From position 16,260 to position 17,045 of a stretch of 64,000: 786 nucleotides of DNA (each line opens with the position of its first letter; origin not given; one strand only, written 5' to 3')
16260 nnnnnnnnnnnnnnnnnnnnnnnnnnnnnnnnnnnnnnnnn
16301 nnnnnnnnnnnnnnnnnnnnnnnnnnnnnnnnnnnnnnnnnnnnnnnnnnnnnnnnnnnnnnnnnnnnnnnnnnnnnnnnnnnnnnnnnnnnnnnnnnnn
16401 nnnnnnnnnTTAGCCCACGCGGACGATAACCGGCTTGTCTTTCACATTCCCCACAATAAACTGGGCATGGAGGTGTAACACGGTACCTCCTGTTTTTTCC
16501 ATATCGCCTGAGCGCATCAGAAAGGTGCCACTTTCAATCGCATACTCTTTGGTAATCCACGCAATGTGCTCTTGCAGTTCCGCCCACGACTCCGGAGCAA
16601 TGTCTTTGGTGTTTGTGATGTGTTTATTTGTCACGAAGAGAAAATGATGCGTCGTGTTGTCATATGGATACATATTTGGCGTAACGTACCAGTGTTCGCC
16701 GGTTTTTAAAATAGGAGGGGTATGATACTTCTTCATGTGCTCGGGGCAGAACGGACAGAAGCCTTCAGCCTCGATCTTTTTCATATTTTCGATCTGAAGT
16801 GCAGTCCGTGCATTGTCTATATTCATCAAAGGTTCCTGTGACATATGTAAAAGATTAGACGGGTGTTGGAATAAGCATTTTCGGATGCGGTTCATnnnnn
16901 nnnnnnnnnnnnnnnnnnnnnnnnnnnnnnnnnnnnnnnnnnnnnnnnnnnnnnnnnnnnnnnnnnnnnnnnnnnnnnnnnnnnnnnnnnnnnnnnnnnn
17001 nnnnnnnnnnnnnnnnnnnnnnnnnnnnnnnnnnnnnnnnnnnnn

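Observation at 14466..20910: Complete dTMP-synthesis neighbourhood with two GalT-branch HIT paralogues flanking thyA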

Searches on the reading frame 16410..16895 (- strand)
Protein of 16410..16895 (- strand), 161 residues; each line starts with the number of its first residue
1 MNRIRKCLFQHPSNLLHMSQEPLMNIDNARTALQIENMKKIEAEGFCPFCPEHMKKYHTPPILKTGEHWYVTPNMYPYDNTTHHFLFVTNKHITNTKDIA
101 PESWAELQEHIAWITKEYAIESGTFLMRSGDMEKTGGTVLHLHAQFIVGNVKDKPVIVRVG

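Call 3: search_protein_families(library=pfam, proteins=[window:16410-16895:-], max_evalue=0.01)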
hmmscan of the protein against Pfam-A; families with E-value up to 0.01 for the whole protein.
window:16410-16895:- (161 aa): 2 families
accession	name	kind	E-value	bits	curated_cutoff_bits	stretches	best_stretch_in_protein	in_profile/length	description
PF04677.20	CwfJ_C_1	-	0.0003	21.1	21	1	40-121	7-85/122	Protein similar to CwfJ C-terminus 1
PF11969.13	DcpS_C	-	0.00055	20.8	24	1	49-108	4-60/114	Scavenger mRNA decapping enzyme C-term binding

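Call 4: search_protein_families(library=ncbifam, proteins=[window:16410-16895:-], max_evalue=0.01)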
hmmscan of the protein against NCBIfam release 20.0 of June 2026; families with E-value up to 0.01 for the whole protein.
window:16410-16895:- (161 aa): 1 family
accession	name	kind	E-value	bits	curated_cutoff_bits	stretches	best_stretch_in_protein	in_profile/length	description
NF052622.1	ATPAdlTfActino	equivalog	0.0067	16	290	1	61-111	53-101/176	ATP adenylyltransferase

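Call 6: search_solved_structures(query=window:16410-16895:-, max_evalue=10, show_alignments=3)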
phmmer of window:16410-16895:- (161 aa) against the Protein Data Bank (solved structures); distinct sequences matched with E-value up to 10: 0.

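Call 8: find_homologous_proteins(query=window:16410-16895:-)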
Query window:16410-16895:- (161 aa): 89 proteins with E <= 0.001 among 93 candidates.
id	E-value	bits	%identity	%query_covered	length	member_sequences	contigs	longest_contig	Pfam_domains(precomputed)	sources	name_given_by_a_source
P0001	8.1e-96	337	100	89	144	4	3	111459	-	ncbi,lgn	-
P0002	2.3e-80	286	83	89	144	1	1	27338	-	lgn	-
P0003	1.2e-74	268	77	89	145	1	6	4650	PF04677.21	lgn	-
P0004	7.2e-74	265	77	88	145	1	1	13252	-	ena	-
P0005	5.9e-73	262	80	86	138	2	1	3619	-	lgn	-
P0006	1.7e-72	261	74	89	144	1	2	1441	-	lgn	-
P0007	1.8e-72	261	74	89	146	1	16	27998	-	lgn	-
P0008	3.0e-72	260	76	89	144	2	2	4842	-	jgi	jgi:diadenosine tetraphosphate (Ap4A) HIT family hydrolase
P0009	4.9e-72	259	75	88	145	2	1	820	PF04677.21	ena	-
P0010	1.1e-71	258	75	89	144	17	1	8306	-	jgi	jgi:diadenosine tetraphosphate (Ap4A) HIT family hydrolase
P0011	6.6e-71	256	73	89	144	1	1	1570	-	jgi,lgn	-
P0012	1.5e-70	254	75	86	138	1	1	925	-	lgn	-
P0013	2.4e-70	254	72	89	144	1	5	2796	-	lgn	-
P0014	4.5e-70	253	74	89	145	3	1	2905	-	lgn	-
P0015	6.1e-70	252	74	89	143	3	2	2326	-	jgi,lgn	jgi:diadenosine tetraphosphate (Ap4A) HIT family hydrolase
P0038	2.2e-66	241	72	89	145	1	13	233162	PF04677.21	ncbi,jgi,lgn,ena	-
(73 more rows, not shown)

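Call 10: find_encoding_contigs(protein=P0001, flank=10000, max_places=4)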
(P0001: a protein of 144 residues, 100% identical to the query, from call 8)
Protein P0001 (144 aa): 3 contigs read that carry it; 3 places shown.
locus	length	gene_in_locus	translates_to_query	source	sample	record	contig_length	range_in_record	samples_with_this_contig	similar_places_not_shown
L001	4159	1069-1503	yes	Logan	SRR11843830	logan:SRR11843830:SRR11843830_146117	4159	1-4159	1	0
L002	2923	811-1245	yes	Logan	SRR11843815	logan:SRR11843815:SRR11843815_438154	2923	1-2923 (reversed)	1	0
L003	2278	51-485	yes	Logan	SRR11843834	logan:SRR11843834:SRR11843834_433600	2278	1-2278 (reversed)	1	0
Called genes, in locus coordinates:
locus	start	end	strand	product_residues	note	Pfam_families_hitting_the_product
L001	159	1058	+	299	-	PF00303:Thymidylat_synt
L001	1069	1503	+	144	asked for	-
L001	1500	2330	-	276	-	PF00383:dCMP_cyt_deam_1, PF14437:MafB19-deam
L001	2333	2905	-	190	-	PF01467:CTP_transf_like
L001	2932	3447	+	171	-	PF00186:DHFR_1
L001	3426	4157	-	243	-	?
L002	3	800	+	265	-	?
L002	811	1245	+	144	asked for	-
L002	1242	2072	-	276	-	PF00383:dCMP_cyt_deam_1, PF14437:MafB19-deam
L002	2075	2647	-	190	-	PF01467:CTP_transf_like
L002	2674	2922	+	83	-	?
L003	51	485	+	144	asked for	-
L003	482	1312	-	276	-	PF00383:dCMP_cyt_deam_1, PF14437:MafB19-deam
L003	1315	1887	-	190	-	PF01467:CTP_transf_like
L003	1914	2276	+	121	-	?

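Call 11: find_encoding_contigs(protein=P0038, flank=8000, max_places=3)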
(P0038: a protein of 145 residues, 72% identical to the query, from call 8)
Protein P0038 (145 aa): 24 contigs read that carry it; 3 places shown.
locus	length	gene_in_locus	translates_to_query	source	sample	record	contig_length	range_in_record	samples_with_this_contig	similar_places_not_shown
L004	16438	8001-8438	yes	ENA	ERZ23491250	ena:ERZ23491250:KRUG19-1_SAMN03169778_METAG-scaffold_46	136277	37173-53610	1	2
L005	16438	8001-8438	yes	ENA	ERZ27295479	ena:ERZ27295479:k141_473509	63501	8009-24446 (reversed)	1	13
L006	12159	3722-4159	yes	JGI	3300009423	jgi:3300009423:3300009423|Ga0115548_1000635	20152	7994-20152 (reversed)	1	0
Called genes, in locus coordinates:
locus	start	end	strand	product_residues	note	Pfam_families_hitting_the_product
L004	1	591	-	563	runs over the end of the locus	PF03485:Arg_tRNA_synt_N, PF00750:tRNA-synt_1d, PF05746:DALR_1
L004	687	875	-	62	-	-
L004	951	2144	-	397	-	PF11141:DUF2914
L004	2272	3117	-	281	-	-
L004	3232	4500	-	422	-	PF00464:SHMT, PF00155:Aminotran_1_2 (weak)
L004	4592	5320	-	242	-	PF02223:Thymidylate_kin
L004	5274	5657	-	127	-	PF00692:dUTPase, PF22769:DCD (weak)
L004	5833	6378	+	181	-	-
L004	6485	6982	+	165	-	PF03734:YkuD (faint)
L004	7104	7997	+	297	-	PF00303:Thymidylat_synt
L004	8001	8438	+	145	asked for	PF04677:CwfJ_C_1 (weak)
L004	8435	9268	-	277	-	PF00383:dCMP_cyt_deam_1, PF14437:MafB19-deam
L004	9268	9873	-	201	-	PF01467:CTP_transf_like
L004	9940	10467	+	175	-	PF00186:DHFR_1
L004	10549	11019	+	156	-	PF08010:Phage_30_3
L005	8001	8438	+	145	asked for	PF04677:CwfJ_C_1 (weak)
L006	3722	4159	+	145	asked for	PF04677:CwfJ_C_1 (weak)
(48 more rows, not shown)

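Call 14: search_solved_structures(query=A1, max_evalue=10, show_alignments=3)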
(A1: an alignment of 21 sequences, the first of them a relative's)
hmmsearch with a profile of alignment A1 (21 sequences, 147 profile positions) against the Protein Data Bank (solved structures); distinct sequences matched with E-value up to 10: 42.
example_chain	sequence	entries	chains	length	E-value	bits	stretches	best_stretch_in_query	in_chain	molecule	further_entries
4zgl_A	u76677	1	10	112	9.5e-05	25.6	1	63-136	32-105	Uncharacterized HIT-like protein HP_0404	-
5uvm_A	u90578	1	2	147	9.6e-05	25.6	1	30-133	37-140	Histidine triad (HIT) protein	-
3l7x_A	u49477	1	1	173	0.0022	21.2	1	63-130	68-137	Putative Hit-like protein involved in cell-cycle regulation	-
3oj7_A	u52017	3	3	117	0.0068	19.6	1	30-134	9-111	Putative histidine triad family protein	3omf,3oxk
6d6j_A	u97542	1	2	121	0.014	18.5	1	64-134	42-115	HIT family hydrolase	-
2eo4_A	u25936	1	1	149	0.025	17.7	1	58-130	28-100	150aa long hypothetical histidine triad nucleotide-binding protein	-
6af2_A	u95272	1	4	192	0.027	17.6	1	45-130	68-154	HIT domain-containing protein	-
4egu_A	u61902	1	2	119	0.035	17.3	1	66-134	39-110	histidine triad (HIT) protein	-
9uch_A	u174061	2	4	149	0.044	16.9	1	67-130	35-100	Bis(5'-adenosyl)-triphosphatase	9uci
3rhn_A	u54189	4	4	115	0.05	16.8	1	64-134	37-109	HISTIDINE TRIAD NUCLEOTIDE-BINDING PROTEIN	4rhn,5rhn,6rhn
3o1x_A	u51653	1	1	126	0.059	16.5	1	64-134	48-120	Histidine triad nucleotide-binding protein 1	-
1rzy_A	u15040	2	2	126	0.064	16.4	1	64-134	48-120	Histidine triad nucleotide-binding protein 1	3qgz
3o1z_A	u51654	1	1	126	0.064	16.4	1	64-134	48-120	Histidine triad nucleotide-binding protein 1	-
3o1c_A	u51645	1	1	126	0.069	16.3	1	64-134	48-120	Histidine triad nucleotide-binding protein 1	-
1fhi_A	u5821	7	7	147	0.11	15.7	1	67-130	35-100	FRAGILE HISTIDINE TRIAD PROTEIN | FRAGILE HISTIDINE PROTEIN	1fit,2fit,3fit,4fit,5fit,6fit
3r6f_A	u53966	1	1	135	0.12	15.5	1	45-130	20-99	HIT family protein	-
3ano_A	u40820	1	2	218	0.12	15.5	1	45-130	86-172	AP-4-A phosphorylase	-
1av5_A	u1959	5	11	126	0.18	14.9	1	64-134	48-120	PROTEIN KINASE C INTERACTING PROTEIN | HUMAN PROTEIN KINASE C INTERACTING PROTEIN 1 (ZINC PROTEIN)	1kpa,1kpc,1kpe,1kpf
3wo5_A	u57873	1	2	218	0.31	14.2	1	45-130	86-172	AP-4-A phosphorylase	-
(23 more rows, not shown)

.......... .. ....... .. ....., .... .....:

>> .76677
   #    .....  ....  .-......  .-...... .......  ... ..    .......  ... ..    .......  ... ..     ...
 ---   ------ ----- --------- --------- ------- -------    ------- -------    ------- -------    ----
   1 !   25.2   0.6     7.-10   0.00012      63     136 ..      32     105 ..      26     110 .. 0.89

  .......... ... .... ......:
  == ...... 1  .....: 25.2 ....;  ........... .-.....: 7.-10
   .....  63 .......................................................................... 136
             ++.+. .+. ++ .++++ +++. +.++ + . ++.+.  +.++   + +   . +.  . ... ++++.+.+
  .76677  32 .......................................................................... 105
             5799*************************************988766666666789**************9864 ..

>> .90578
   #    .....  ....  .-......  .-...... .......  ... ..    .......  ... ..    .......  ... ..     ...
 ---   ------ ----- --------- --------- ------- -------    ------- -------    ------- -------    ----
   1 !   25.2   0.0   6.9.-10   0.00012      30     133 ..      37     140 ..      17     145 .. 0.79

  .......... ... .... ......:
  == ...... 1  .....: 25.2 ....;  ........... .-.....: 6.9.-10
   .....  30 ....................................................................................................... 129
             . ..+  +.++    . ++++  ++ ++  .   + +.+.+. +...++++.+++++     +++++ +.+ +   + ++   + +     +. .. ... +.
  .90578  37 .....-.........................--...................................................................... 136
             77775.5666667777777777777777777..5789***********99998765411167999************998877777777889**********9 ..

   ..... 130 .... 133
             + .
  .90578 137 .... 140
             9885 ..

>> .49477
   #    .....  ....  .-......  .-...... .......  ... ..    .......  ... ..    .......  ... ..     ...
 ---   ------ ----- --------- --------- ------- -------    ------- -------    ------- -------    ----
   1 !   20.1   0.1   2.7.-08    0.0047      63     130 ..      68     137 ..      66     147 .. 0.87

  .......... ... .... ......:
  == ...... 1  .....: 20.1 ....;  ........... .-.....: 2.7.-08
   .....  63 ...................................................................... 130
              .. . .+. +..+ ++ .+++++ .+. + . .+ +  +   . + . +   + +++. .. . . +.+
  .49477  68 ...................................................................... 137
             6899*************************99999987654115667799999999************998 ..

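Call 18: find_related_loci(query=A1, collection=genome_contigs, flank=10000)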
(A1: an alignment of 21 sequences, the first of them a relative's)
Query A1 (144 aa) in genome_contigs; peptide patterns used: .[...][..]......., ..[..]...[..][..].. (x = any residue, [..] = any of these).
230 stretches matched a pattern; 188 encode a relative of the query (tblastn E <= 1e-3); the best 80 are kept; 80 distinct loci.
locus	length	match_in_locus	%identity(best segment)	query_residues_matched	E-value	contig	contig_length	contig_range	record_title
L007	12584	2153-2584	80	1-144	2e-80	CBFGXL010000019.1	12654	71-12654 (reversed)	MAG TPA_asm: uncultured bacterium isolate SRR32277370_binner13_Refined_17 genome assembly, contig: ERZ27321089.845, whol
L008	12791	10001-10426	70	3-144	2e-70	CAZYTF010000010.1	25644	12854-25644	MAG TPA_asm: uncultured Candidatus Saccharibacteria bacterium isolate binchicken_co47_12 genome assembly, contig: NODE_1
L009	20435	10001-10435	72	1-144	4e-70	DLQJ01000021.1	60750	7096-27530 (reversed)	MAG TPA_asm: Patescibacteria group bacterium UBA7435 UBA7435_contig_28230, whole genome shotgun sequence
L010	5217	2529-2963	70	1-144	3e-69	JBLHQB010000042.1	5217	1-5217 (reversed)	MAG: Patiriisocius sp. isolate 3300055526_18 Ga0535637_0041196, whole genome shotgun sequence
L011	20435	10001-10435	66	1-144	9e-68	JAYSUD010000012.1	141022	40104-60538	MAG: bacterium isolate GFS_12610 GFS_12610_11, whole genome shotgun sequence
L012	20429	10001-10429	64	2-144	2e-66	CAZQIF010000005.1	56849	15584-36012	MAG TPA_asm: uncultured Candidatus Saccharibacteria bacterium isolate SRP286056_co3_504 genome assembly, contig: NODE_26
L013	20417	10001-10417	65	6-144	2e-65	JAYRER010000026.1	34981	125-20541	MAG: Candidatus Paceibacterota bacterium isolate SH_SHASGE3bin.12 k141_722917, whole genome shotgun sequence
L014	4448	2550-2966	61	6-144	5e-63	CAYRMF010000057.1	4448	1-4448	MAG TPA_asm: uncultured Candidatus Saccharibacteria bacterium isolate SRP286056_co1_556 genome assembly, contig: NODE_29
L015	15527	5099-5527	65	1-144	3e-63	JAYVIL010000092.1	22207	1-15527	MAG: Candidatus Kaiserbacteria bacterium isolate GL51_DN_metabinner_26 GL51_DN_metabinner_26_91, whole genome shotgun se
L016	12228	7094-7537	51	3-144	7e-45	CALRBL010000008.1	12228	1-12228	MAG: Candidatus Nomurabacteria bacterium isolate MsH-01oct19-81 genome assembly, contig: MsH-01oct19-C11045, whole genom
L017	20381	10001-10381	49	21-144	9e-42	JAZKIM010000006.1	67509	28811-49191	MAG: Patescibacteria group bacterium isolate ADI_DC_SW_02_SPN_11032020-bin031_1 DCSW02SPN_B031_1_000000000006, whole gen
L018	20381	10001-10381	52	7-132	6e-42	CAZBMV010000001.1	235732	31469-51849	MAG TPA_asm: uncultured Candidatus Saccharibacteria bacterium isolate binchicken_co16_358 genome assembly, contig: NODE_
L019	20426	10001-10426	48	7-144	1e-41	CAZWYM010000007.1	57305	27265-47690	MAG TPA_asm: uncultured Candidatus Saccharibacteria bacterium isolate SRP286056_co2_193 genome assembly, contig: NODE_57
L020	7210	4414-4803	51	7-135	4e-40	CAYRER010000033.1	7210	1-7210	MAG TPA_asm: uncultured Candidatus Saccharibacteria bacterium isolate SRP323723_co1_135 genome assembly, contig: NODE_88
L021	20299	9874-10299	46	7-144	4e-40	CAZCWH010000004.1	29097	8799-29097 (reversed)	MAG TPA_asm: uncultured Candidatus Saccharibacteria bacterium isolate SRP342105_co2_121 genome assembly, contig: NODE_16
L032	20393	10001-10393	46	3-132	2e-37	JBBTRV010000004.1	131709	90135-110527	MAG: Patescibacteria group bacterium isolate H51-bin136_1 H51_bin136_1_000000000004, whole genome shotgun sequence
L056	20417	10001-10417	45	9-144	3e-34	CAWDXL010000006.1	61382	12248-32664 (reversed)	MAG: Candidatus Parcubacteria bacterium isolate MFD01223.bin.2.9 genome assembly, contig: contig_114410, whole genome sh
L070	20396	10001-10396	39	5-136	1e-32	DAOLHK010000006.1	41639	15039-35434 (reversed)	MAG TPA_asm: Candidatus Saccharibacteria bacterium isolate AMR_MDS_0256 NODE_25_length_41639_cov_13.112952, whole genome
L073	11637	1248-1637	42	1-130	1e-32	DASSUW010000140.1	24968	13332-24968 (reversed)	MAG TPA_asm: Solirubrobacteraceae bacterium isolate SMAG_U577 k141_595999, whole genome shotgun sequence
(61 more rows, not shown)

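Call 21: predict_structure(alignment_id=A1)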
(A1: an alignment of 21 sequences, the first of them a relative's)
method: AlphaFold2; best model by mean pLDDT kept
length: 144 residues; sequences in the alignment: 21
mean_pLDDT: 88.1   pTM: 0.84
mean pLDDT of the five models: 88.1, 86.9, 86.8, 86.7, 84.3
residues with pLDDT >= 90: 79; 70-90: 57; 50-70: 6; < 50: 2
segments of 3 or more residues with pLDDT < 50: none
pLDDT, mean of each block of 10 residues (from residue 1): 70 84 83 85 93 95 95 92 96 98 93 75 91 90 73
secondary structure, 60 per line:
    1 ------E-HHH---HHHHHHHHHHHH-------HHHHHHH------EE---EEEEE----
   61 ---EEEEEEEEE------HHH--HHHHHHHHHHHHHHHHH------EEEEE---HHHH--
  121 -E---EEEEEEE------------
elements in order: H15-26 H34-40 E52-56 E64-72 H84-100 E107-111 H115-118 E126-132

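Call 27: fold_search(model_id=the predicted structure, library=pdb)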
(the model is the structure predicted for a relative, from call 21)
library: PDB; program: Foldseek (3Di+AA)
matches with E <= 10: 404; with E <= 0.001: 105
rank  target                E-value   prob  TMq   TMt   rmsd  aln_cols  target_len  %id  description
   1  3n1s_I                2.2e-06  1.00  0.51  0.62   4.0       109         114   17  Crystal structure of wild type ecHint GMP complex (released 2010-10-20)
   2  5uvm_A                2.3e-06  1.00  0.55  0.67   3.8       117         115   24  HIT family hydrolase from Clostridium thermocellum Cth-393 (released 2017-04-05)
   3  3n1t_E                2.3e-06  1.00  0.51  0.63   3.8       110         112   18  Crystal structure of the H101A mutant ecHint GMP complex (released 2010-10-20)
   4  3n1s_B                2.5e-06  1.00  0.52  0.61   4.3       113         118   18  Crystal structure of wild type ecHint GMP complex (released 2010-10-20)
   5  3n1s_J                2.8e-06  1.00  0.53  0.62   4.2       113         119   18  Crystal structure of wild type ecHint GMP complex (released 2010-10-20)
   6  3omf                  3.9e-06  1.00  0.55  0.68   3.7       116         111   22  Crystal structure of a histidine triad family protein from Entamoeba histolytica, bound to AMP (released 2010-09-08)
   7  4zgl_D                4.1e-06  1.00  0.56  0.76   2.3        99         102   19  Hit Like Protein (released 2015-05-27)
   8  6d6j_B                4.1e-06  1.00  0.59  0.72   3.3       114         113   16  Crystal structure of HIT family hydrolase from Legionella pneumophila Philadelphia 1 (released 2018-05-02)
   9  3n1s_E                4.4e-06  1.00  0.53  0.63   3.8       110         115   18  Crystal structure of wild type ecHint GMP complex (released 2010-10-20)
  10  3o1c                  4.7e-06  1.00  0.48  0.58   4.0       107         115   19  High resolution crystal structure of histidine triad nucleotide-binding protein 1 (Hint1) C38A mutant from rabbit comple (released 2010-08-04)
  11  6n3y_B                4.7e-06  1.00  0.48  0.60   4.0       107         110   19  Human Histidine Triad Nucleotide Binding Protein 1 (Hint1) with Bound 5'-O-[(3-Indolyl)-1-Ethyl]Carbamoyl Guanosine (released 2019-09-18)
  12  3oxk                  4.7e-06  1.00  0.52  0.62   3.9       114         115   20  Crystal structure of a histidine triad family protein from Entamoeba histolytica, bound to GMP (released 2010-10-06)
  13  3n1s_A                5.0e-06  1.00  0.52  0.62   3.7       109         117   17  Crystal structure of wild type ecHint GMP complex (released 2010-10-20)
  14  3n1s_M                5.0e-06  1.00  0.52  0.63   3.9       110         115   18  Crystal structure of wild type ecHint GMP complex (released 2010-10-20)
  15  5km6                  5.0e-06  1.00  0.48  0.59   4.1       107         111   18  Human Histidine Triad Nucleotide Binding Protein 1 (hHint1) H112N mutant Ara-A nucleoside phosphoramidate substrate comp (released 2017-06-28)
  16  4zgl_A                5.3e-06  1.00  0.55  0.76   2.3        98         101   19  Hit Like Protein (released 2015-05-27)
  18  3r6f                  6.0e-06  1.00  0.61  0.67   2.8       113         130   19  Crystal structure of a zinc-containing HIT family protein from Encephalitozoon cuniculi (released 2011-03-30)
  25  1kpa_A                7.3e-06  1.00  0.48  0.58   4.0       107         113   19  PKCI-1-ZINC (released 1996-07-11)
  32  3oj7                  1.1e-05  1.00  0.54  0.68   3.8       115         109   22  Crystal structure of a histidine triad family protein from entamoeba histolytica, bound to sulfate (released 2010-09-08)
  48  3wo5_B                2.0e-05  1.00  0.53  0.45   6.7       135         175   17  Crystal structure of S147Q of Rv2613c from Mycobacterium tuberculosis (released 2014-12-24)
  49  3o0m_B                2.4e-05  1.00  0.58  0.61   4.3       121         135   19  Crystal structure of a ZN-bound histidine triad family protein from Mycobacterium smegmatis (released 2010-08-04)
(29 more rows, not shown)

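Call 28: search_protein_families(library=phrogs, proteins=[window:16410-16844:-], max_evalue=0.01)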
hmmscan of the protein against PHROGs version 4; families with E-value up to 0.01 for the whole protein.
window:16410-16844:- (144 aa): 1 family
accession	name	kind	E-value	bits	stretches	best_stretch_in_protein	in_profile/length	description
phrog_19494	-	unknown function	0.0065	17.6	1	63-133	33-105/120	-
